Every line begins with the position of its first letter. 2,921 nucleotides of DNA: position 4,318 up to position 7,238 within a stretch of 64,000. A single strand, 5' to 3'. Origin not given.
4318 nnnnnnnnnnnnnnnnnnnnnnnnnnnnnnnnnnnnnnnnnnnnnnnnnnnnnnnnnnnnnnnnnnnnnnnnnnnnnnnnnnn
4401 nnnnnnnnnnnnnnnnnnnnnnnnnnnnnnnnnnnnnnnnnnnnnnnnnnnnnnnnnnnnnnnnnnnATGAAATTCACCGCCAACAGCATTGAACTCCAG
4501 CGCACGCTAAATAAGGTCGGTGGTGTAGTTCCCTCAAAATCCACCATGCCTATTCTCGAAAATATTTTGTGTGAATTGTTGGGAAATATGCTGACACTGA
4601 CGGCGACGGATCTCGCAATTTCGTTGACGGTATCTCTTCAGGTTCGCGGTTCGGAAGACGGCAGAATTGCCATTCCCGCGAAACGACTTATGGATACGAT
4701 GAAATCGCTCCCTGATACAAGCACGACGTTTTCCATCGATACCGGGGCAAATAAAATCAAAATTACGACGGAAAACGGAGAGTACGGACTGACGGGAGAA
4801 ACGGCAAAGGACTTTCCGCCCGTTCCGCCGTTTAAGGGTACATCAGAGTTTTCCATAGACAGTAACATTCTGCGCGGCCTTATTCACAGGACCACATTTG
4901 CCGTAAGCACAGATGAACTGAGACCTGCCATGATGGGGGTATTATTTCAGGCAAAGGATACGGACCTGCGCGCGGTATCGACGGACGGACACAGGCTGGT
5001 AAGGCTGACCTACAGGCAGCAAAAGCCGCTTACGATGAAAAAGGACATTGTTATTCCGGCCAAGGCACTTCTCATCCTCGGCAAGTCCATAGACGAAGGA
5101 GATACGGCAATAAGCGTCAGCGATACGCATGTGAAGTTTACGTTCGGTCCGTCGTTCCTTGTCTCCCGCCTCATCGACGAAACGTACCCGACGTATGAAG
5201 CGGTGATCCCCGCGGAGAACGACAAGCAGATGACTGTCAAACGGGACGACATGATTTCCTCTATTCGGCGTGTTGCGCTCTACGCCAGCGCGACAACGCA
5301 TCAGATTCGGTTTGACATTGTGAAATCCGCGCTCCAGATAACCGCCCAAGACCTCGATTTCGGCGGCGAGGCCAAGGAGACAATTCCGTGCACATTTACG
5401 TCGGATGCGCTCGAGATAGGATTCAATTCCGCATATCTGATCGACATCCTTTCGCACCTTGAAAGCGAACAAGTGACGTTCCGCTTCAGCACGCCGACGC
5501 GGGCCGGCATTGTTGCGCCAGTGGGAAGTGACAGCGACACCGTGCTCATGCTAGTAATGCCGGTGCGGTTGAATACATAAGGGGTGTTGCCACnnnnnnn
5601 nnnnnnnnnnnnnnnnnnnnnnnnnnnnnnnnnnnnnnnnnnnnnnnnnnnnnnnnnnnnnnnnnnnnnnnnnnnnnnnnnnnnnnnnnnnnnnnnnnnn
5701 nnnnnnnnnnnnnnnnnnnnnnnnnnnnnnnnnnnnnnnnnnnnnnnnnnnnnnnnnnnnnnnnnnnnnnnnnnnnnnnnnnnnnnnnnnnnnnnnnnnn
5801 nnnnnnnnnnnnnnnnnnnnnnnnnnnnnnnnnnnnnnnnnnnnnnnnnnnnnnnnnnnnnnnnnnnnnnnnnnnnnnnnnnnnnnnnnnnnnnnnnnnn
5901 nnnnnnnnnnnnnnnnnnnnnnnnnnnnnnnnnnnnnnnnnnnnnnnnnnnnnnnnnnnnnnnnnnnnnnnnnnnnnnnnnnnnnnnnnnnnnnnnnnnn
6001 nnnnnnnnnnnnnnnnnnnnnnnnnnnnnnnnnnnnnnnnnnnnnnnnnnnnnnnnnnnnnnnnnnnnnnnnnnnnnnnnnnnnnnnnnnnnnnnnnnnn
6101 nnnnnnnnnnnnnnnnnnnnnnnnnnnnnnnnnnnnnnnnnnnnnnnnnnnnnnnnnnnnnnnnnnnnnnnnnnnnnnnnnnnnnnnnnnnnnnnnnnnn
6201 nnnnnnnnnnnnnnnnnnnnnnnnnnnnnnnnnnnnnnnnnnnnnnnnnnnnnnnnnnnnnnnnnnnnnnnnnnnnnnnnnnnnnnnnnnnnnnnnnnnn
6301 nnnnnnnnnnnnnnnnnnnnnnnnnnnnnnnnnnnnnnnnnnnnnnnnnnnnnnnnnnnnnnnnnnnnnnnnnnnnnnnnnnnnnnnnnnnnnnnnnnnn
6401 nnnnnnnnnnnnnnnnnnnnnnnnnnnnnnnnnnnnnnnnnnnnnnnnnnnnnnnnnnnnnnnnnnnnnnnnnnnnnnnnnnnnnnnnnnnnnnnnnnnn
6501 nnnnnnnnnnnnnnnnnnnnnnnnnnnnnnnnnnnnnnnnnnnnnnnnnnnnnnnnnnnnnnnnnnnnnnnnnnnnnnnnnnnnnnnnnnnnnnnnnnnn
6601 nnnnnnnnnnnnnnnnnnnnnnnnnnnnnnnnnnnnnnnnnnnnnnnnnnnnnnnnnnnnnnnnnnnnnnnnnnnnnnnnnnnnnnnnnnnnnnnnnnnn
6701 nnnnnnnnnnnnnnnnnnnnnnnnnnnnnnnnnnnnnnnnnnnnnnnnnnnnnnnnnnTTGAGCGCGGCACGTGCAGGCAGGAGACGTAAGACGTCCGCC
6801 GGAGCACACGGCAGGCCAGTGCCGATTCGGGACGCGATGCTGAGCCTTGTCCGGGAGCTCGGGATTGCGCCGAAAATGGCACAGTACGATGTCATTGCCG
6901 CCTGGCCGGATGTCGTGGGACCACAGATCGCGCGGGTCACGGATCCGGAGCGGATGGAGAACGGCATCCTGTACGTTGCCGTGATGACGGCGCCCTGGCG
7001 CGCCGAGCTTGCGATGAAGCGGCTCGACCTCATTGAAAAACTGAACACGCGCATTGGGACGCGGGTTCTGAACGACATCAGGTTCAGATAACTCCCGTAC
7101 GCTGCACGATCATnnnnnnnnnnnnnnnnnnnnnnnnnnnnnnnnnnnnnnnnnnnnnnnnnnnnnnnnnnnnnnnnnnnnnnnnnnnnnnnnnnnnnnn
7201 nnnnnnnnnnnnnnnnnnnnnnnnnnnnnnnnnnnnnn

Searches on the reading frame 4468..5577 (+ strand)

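Call 56: search_protein_families(library=pfam, proteins=[window:4468-5577:+], max_evalue=0.00001)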
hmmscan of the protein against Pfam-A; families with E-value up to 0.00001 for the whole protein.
window:4468-5577:+ (370 aa): 3 families
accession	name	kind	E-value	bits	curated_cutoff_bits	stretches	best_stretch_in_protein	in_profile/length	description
PF00712.24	DNA_pol3_beta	-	3.7e-30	105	24.4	1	1-119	1-119/120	DNA polymerase III beta subunit, N-terminal domain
PF02767.21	DNA_pol3_beta_2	-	7.6e-29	100.8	27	1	130-241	2-115/116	DNA polymerase III beta subunit, central domain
PF02768.20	DNA_pol3_beta_3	-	1.1e-22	80.5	27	1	246-365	3-119/121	DNA polymerase III beta subunit, C-terminal domain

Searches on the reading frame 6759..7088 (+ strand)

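Call 56: search_protein_families(library=pfam, proteins=[window:6759-7088:+], max_evalue=0.00001)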
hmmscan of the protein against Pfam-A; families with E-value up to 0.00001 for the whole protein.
window:6759-7088:+ (110 aa): 1 family
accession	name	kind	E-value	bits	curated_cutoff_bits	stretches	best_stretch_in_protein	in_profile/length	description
PF05258.17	DciA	-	5.5e-20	71.8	24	1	23-109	2-89/89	Dna[CI] antecedent, DciA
